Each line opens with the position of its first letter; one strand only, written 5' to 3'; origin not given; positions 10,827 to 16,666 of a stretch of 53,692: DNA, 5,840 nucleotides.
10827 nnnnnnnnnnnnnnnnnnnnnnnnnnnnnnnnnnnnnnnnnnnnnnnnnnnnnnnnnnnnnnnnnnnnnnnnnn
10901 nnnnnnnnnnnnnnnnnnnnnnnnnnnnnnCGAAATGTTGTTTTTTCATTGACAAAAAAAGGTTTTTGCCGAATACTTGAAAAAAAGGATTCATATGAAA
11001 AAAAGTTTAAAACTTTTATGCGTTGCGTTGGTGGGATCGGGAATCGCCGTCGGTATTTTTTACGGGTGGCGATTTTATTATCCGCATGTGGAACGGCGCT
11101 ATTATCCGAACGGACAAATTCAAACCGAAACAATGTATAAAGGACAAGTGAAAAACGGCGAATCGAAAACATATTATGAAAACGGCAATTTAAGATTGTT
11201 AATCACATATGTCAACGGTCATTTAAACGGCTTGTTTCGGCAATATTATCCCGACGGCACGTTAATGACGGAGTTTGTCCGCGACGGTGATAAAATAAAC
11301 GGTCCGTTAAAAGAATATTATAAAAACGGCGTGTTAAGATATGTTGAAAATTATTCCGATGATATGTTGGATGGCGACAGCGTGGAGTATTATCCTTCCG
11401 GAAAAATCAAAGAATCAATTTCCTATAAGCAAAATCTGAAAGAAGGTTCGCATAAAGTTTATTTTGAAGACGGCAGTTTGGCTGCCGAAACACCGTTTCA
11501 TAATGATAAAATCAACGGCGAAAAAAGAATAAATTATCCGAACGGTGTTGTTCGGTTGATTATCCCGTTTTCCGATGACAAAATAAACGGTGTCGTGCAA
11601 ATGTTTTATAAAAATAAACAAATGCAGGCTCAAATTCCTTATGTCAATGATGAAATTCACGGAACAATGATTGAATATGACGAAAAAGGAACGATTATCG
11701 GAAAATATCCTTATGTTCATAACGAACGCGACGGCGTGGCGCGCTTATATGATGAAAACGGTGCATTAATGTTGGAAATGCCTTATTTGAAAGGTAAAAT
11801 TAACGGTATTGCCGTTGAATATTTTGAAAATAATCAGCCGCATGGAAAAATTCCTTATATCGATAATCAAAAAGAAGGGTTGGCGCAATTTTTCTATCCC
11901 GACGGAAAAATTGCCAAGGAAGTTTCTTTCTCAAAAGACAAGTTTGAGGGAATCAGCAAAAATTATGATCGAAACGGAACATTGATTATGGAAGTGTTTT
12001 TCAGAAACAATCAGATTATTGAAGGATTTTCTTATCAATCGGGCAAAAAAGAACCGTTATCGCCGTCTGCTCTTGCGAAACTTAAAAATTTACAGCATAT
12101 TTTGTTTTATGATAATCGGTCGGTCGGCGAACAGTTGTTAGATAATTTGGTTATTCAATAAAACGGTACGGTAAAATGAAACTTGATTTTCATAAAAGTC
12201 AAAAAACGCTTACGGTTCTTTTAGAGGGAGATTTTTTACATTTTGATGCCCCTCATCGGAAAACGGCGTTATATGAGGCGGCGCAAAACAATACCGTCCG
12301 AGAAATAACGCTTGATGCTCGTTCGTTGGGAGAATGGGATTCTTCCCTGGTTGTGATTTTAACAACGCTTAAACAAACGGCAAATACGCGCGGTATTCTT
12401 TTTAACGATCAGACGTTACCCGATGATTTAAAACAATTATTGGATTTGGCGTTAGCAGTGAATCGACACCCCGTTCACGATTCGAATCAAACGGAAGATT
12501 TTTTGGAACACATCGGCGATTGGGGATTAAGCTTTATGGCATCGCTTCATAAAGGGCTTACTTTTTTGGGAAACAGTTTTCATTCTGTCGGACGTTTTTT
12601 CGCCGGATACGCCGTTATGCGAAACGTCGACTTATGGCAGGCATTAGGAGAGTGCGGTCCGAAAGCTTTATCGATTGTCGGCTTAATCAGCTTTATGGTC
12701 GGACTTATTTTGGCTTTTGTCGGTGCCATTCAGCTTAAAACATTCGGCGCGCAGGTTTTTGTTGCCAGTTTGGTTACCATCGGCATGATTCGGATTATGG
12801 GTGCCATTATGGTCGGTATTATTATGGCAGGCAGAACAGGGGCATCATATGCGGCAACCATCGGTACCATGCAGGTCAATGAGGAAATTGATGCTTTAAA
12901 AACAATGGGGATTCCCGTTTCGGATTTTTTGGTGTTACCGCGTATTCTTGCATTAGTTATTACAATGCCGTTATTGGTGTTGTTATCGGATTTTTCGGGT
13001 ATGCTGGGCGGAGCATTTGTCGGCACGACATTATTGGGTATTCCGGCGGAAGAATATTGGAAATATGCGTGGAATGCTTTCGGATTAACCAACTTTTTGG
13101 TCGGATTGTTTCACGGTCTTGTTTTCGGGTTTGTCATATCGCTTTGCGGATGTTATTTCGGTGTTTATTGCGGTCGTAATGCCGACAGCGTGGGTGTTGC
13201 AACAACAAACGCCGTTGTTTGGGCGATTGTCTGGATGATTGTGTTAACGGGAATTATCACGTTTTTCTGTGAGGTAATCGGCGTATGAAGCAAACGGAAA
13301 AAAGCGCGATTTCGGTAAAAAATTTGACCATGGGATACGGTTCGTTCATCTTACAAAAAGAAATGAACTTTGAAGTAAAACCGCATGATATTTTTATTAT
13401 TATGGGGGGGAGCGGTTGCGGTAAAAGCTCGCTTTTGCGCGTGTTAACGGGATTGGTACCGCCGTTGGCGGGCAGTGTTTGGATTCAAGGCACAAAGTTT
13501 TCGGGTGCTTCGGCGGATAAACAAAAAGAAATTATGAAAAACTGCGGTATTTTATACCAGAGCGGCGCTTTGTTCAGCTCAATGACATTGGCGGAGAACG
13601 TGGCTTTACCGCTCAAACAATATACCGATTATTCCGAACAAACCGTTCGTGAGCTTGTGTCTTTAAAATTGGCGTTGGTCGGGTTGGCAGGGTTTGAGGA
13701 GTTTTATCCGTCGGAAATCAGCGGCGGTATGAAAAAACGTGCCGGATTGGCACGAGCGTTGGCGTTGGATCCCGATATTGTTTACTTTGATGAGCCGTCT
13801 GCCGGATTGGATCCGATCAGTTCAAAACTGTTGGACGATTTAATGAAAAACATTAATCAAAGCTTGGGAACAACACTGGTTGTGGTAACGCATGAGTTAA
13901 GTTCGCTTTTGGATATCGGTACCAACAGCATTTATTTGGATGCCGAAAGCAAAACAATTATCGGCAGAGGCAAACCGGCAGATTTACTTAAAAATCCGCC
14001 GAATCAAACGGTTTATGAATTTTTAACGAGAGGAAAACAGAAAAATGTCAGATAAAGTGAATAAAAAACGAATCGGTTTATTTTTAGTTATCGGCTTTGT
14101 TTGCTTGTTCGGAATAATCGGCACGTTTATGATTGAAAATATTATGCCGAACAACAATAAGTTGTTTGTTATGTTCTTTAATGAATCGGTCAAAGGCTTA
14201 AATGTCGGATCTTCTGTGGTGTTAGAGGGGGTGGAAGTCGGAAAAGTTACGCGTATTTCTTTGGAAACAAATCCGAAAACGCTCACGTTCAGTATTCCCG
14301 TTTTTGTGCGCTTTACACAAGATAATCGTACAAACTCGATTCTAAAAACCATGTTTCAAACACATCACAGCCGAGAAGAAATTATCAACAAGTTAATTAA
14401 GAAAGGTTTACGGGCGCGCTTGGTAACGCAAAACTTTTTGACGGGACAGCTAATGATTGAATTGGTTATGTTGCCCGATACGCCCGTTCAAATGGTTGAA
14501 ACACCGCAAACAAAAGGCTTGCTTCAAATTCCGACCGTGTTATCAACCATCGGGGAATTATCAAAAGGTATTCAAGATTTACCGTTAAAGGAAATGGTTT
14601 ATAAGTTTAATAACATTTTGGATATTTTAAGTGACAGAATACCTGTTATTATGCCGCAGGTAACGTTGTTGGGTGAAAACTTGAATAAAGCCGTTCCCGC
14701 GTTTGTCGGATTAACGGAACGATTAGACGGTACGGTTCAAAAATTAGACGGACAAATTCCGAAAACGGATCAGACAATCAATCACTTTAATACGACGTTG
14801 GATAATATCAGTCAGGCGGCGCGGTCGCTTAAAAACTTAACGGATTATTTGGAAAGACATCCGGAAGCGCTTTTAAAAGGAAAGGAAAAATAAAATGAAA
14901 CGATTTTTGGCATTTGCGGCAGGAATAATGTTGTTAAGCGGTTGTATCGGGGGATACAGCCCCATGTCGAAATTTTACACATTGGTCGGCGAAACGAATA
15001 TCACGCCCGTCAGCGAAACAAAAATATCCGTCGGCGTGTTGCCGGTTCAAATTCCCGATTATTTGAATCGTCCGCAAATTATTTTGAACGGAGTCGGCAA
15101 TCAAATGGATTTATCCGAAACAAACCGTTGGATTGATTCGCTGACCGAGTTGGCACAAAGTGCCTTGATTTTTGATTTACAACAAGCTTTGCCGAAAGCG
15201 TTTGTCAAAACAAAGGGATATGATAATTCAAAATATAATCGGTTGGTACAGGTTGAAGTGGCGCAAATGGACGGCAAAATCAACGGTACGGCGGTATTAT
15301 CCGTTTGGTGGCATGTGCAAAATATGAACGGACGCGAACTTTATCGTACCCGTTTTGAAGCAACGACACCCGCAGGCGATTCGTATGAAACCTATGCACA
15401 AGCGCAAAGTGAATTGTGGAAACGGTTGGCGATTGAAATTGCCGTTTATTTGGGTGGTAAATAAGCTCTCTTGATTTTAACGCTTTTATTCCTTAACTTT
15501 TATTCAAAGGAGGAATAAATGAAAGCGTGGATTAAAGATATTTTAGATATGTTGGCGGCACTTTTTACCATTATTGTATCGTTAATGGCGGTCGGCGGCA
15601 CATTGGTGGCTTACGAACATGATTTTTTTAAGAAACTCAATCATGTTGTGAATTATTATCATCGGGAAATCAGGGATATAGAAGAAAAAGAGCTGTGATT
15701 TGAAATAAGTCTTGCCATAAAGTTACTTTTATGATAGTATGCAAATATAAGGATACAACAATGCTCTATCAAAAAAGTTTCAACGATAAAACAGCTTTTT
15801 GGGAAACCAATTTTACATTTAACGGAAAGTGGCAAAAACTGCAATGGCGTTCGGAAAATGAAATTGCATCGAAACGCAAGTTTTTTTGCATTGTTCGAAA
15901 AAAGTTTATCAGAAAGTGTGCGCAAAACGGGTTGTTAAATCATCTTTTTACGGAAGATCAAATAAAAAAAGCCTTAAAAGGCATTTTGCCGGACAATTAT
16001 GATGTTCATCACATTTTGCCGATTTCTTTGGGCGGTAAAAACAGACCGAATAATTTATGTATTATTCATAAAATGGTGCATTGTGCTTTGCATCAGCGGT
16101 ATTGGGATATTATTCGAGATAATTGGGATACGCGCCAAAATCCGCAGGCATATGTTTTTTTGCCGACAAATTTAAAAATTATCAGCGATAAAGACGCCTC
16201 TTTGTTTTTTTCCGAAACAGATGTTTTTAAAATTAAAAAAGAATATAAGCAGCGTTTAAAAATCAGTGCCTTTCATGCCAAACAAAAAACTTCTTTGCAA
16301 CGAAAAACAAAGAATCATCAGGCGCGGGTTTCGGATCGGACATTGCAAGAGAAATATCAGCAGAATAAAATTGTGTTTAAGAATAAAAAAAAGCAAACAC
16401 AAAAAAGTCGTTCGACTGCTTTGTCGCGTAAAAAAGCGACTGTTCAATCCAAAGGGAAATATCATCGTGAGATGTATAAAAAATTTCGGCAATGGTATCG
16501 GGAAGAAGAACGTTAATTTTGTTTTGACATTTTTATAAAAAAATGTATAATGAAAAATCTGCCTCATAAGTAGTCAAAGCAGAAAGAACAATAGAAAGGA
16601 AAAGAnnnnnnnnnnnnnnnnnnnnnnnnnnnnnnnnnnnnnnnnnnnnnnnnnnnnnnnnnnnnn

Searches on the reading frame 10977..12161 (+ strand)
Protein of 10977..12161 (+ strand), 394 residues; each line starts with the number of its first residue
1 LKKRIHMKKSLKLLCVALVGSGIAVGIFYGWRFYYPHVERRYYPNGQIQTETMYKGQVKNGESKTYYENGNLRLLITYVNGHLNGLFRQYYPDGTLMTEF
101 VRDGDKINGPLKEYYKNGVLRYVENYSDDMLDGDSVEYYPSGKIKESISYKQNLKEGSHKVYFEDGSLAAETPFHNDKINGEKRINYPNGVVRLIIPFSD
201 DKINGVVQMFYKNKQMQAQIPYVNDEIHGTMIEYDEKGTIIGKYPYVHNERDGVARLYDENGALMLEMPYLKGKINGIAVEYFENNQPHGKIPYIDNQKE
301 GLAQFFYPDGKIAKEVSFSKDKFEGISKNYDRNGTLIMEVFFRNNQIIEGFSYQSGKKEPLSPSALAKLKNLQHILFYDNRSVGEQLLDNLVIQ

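Call 17: search_protein_families(library=pfam, proteins=[window:10977-12161:+], max_evalue=0.00001)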
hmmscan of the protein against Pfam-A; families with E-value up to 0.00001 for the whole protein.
window:10977-12161:+ (394 aa): 1 family
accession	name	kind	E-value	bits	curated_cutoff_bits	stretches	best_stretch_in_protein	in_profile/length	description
PF07661.19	MORN_2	-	6.6e-53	170.9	29.6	0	59-80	1-22/22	MORN repeat variant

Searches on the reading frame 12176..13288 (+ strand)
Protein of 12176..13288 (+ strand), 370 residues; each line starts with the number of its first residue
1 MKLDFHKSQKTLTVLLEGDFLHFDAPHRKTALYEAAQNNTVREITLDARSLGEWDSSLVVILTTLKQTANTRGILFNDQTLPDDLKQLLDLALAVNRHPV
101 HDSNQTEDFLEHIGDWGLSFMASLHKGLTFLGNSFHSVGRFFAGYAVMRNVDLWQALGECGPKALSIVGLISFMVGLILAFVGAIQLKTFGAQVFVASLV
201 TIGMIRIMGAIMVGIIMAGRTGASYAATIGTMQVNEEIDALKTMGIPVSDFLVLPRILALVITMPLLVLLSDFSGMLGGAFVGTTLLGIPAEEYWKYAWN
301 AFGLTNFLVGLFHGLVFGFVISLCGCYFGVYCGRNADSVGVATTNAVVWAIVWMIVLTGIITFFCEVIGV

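Call 17: search_protein_families(library=pfam, proteins=[window:12176-13288:+], max_evalue=0.00001)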
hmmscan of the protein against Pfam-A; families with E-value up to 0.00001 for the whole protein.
window:12176-13288:+ (370 aa): 1 family
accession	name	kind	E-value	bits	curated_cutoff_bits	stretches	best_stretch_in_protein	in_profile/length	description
PF02405.21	MlaE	-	8.9e-67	225.2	22.5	1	155-363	3-211/212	Permease MlaE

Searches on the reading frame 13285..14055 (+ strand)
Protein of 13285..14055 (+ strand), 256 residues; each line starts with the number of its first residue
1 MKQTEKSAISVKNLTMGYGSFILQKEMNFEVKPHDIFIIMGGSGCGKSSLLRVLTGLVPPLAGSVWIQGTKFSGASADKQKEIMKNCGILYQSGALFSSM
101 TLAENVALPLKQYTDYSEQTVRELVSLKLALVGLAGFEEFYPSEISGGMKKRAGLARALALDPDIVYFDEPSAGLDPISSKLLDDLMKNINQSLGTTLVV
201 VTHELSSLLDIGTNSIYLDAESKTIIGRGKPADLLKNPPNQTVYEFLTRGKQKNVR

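Call 18: search_protein_families(library=pfam, proteins=[window:13285-14055:+], max_evalue=0.00001)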
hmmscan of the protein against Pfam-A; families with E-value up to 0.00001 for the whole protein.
window:13285-14055:+ (256 aa): 2 families
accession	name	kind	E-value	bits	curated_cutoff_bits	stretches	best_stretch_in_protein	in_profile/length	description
PF00005.33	ABC_tran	-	2.5e-26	93.3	25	1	25-172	2-136/137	ABC transporter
PF13304.12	AAA_21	-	3.9e-09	37.4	27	1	139-208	232-302/304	AAA domain, putative AbiEii toxin, Type IV TA system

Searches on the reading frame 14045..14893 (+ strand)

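Call 18: search_protein_families(library=pfam, proteins=[window:14045-14893:+], max_evalue=0.00001)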
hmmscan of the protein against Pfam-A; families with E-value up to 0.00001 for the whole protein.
window:14045-14893:+ (282 aa): 1 family
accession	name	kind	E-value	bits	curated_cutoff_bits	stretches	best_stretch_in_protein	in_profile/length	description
PF02470.25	MlaD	-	9.3e-11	42.3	25.1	1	41-141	5-79/81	MlaD protein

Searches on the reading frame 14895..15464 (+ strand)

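Call 18: search_protein_families(library=pfam, proteins=[window:14895-15464:+], max_evalue=0.00001)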
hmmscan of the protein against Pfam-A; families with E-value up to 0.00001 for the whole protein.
window:14895-15464:+ (189 aa): 1 family
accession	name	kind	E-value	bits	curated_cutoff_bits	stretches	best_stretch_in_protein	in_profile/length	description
PF03886.18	ABC_trans_aux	-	2.6e-30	105.6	26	1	28-183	1-161/161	ABC-type transport auxiliary lipoprotein component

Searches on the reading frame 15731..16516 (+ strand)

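Call 7: search_protein_families(library=pfam, proteins=[window:15731-16516:+])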
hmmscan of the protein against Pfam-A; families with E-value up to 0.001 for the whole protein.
window:15731-16516:+ (261 aa): 0 families

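Call 63: search_protein_families(library=pfam, proteins=[window:15731-16516:+], max_evalue=0.01)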
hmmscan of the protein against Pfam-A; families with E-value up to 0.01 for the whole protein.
window:15731-16516:+ (261 aa): 3 families
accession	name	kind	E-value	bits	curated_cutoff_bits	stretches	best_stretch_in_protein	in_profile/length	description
PF13395.12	HNH_4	-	0.0022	18.4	22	1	72-114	2-42/54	HNH endonuclease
PF14279.12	HNH_5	-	0.0036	17.6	27.5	1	89-110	12-36/56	HNH endonuclease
PF01844.29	HNH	-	0.0038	17.8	21.4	1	88-115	12-39/47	HNH endonuclease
